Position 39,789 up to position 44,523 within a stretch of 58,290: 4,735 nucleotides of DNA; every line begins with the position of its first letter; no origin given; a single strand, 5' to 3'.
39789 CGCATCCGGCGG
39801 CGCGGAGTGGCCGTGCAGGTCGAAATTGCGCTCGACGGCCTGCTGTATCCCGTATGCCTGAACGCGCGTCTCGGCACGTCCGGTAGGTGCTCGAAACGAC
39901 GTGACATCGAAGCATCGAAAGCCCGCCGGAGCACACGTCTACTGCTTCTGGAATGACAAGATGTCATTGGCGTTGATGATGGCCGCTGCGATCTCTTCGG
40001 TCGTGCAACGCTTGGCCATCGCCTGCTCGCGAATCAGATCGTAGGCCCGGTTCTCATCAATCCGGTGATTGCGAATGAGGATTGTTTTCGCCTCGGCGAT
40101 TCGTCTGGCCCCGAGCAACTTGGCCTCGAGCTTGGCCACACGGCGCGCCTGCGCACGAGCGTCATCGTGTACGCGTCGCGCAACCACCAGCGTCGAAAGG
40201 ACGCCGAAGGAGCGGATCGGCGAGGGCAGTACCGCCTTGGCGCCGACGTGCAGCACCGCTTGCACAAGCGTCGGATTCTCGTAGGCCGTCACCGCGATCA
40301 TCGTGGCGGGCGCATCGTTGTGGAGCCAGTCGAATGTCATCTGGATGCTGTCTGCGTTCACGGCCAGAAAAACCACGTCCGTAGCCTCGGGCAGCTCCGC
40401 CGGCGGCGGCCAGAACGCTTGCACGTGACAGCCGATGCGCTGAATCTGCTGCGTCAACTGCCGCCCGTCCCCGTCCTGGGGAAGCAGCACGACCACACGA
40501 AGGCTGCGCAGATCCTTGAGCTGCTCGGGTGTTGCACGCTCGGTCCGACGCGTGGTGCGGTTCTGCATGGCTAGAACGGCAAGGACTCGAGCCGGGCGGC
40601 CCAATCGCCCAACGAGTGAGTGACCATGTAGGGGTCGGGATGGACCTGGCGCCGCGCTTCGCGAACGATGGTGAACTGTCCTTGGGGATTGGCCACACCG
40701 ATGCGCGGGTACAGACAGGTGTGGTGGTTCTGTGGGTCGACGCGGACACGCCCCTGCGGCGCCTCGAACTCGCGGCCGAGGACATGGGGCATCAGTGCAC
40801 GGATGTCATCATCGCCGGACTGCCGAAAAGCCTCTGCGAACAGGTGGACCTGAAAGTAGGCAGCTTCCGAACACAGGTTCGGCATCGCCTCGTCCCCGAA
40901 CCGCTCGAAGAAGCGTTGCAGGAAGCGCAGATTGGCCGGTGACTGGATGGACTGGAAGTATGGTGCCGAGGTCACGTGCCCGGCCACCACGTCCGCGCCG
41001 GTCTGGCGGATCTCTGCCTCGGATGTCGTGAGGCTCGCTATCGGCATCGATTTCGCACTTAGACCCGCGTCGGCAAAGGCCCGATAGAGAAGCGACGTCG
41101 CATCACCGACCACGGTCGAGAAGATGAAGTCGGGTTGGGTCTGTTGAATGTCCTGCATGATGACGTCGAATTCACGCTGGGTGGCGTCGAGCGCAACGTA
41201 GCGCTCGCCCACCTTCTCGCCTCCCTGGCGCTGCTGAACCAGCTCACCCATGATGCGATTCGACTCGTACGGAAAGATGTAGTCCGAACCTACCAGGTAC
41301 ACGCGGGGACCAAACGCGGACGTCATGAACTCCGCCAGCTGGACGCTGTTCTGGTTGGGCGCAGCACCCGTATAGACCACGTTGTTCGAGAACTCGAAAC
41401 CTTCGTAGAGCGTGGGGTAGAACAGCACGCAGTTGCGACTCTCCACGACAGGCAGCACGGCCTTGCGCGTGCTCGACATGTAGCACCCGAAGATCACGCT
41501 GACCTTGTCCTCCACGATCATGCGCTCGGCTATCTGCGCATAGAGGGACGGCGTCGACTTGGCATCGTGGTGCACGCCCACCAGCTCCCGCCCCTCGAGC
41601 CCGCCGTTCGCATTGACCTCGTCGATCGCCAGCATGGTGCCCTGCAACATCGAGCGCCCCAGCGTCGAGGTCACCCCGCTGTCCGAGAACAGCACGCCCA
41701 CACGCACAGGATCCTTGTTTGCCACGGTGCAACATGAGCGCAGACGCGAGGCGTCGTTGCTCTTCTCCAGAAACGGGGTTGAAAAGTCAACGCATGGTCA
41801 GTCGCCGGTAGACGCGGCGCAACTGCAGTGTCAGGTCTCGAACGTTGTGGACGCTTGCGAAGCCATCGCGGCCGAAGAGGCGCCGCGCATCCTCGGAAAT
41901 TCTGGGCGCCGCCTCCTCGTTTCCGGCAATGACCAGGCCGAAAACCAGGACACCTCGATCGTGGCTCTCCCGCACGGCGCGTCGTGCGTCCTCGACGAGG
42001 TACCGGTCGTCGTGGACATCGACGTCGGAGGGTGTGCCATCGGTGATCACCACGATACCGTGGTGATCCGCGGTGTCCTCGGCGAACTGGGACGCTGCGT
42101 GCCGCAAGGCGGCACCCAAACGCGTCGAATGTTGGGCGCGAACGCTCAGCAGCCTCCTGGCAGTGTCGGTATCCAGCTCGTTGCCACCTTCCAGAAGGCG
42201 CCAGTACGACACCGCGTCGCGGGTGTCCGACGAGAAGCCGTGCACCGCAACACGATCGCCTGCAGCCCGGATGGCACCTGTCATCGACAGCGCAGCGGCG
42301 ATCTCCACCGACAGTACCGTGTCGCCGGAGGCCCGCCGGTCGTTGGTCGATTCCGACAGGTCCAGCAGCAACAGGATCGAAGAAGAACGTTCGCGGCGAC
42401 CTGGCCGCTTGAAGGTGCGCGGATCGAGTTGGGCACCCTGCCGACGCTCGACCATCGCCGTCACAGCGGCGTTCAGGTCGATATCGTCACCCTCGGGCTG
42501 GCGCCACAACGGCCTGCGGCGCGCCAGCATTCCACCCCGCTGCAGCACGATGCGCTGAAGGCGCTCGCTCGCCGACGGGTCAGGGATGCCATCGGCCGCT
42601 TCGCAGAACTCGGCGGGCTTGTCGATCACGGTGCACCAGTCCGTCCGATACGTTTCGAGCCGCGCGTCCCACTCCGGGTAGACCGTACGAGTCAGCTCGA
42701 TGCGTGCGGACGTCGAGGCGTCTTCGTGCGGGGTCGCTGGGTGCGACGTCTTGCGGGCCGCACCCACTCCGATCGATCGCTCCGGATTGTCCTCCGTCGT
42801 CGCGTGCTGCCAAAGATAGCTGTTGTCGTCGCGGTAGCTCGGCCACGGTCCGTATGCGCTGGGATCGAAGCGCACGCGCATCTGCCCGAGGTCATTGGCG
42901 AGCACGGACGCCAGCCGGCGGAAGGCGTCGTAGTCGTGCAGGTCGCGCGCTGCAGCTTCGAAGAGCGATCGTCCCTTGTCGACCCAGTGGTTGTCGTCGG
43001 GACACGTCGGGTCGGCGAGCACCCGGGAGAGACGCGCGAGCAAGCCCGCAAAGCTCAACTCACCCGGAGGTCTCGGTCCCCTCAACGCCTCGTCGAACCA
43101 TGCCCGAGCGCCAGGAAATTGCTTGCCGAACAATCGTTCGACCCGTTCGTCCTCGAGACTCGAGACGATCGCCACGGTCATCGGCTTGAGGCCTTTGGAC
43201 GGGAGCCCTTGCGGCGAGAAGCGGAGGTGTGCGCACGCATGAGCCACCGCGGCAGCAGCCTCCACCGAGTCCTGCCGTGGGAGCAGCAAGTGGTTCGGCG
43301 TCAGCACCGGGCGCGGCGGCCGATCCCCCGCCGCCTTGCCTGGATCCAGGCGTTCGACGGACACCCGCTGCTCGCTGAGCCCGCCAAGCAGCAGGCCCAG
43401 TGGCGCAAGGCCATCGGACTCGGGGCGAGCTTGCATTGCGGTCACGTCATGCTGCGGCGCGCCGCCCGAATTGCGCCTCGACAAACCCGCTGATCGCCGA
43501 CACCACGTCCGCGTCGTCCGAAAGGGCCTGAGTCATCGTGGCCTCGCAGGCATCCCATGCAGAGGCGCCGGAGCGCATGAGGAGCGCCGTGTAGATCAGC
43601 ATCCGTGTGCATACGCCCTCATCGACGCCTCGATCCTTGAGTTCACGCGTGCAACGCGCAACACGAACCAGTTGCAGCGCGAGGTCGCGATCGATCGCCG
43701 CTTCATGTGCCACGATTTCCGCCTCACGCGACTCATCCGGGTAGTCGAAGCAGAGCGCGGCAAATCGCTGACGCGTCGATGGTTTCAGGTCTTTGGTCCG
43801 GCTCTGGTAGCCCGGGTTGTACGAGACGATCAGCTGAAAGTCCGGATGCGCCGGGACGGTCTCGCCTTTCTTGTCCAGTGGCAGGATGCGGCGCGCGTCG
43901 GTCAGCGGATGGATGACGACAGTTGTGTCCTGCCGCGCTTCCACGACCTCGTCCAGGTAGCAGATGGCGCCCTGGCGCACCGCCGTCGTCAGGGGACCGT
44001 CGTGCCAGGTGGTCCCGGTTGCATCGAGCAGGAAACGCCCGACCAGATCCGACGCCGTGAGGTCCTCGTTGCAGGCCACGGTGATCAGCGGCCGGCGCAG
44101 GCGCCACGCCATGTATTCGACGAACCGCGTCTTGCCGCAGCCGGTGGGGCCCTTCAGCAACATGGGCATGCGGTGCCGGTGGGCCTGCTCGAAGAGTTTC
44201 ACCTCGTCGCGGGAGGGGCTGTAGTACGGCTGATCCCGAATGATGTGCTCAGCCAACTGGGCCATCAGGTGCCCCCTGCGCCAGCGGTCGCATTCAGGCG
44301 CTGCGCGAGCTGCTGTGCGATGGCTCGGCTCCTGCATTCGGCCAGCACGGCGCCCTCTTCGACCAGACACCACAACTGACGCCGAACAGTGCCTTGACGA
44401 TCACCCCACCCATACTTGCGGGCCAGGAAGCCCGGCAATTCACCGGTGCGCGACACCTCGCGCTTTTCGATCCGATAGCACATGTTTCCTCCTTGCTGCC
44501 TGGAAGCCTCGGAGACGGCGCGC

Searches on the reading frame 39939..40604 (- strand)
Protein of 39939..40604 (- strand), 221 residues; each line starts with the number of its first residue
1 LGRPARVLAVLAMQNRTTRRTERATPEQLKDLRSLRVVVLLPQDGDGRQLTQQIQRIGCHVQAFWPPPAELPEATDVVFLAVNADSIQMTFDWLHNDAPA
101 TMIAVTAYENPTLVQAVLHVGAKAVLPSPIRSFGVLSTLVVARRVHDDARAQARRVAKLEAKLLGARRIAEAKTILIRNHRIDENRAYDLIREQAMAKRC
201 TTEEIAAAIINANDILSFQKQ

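Call 13: search_protein_families(library=pfam, proteins=[window:39939-40604:-], max_evalue=0.01)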
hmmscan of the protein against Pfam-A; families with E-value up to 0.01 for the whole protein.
window:39939-40604:- (221 aa): 2 families
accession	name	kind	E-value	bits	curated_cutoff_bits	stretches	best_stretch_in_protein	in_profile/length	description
PF21332.3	AmiR_N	-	2.6e-36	124.5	27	1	35-143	1-111/111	AmiR, N-terminal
PF03861.19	ANTAR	-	8.3e-12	45.1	27.3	1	157-210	1-54/54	ANTAR domain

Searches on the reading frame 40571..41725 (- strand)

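Call 13: search_protein_families(library=pfam, proteins=[window:40571-41725:-], max_evalue=0.01)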
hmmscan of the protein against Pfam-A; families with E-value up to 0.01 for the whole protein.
window:40571-41725:- (384 aa): 3 families
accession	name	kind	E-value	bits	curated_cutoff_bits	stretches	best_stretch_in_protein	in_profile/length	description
PF13433.12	Peripla_BP_5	-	1e-139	466.1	27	1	7-370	1-361/363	Periplasmic binding protein domain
PF13458.12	Peripla_BP_6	-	1.1e-70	239.5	31.7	1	6-336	1-329/343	Periplasmic binding protein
PF01094.35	ANF_receptor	-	0.0038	16.8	25.4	0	32-91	8-67/353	Receptor family ligand binding region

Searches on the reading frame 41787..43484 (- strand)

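Call 13: search_protein_families(library=pfam, proteins=[window:41787-43484:-], max_evalue=0.01)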
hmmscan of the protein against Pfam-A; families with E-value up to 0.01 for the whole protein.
window:41787-43484:- (565 aa): 2 families
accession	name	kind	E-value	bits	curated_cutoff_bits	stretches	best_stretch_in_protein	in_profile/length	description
PF00092.34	VWA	-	3.7e-08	34.2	23.8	1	370-537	2-160/174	von Willebrand factor type A domain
PF13519.12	VWA_2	-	1.2e-07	32.8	27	1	370-483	1-106/107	von Willebrand factor type A domain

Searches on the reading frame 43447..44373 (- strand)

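Call 13: search_protein_families(library=pfam, proteins=[window:43447-44373:-], max_evalue=0.01)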
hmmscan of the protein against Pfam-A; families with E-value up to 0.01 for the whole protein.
window:43447-44373:- (308 aa): 8 families
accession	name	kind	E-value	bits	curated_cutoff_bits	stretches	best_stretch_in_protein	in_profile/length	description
PF07728.20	AAA_5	-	3.4e-34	118.3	22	1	71-204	2-139/139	AAA domain (dynein-related subfamily)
PF08406.16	CbbQ_C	-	5.1e-25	87.9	20.6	1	217-300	1-84/85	CbbQ/NirQ/NorQ C-terminal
PF00158.32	Sigma54_activat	-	0.00018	21.6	20.2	1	57-186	11-142/168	Sigma-54 interaction domain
PF12774.13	AAA_6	-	0.00048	19.7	25.2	0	63-110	27-74/327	Hydrolytic ATP binding site of dynein motor region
PF07726.17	AAA_3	-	0.00093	19.5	27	1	71-204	2-129/131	ATPase family associated with various cellular activities (AAA)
PF13401.12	AAA_22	-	0.0011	19.8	27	1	67-115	4-55/130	AAA domain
PF13191.12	AAA_16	-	0.0014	19.6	32.6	1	59-106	14-63/167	AAA ATPase domain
PF00004.35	AAA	-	0.0016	19.3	21.2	1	71-105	1-35/131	ATPase family associated with various cellular activities (AAA)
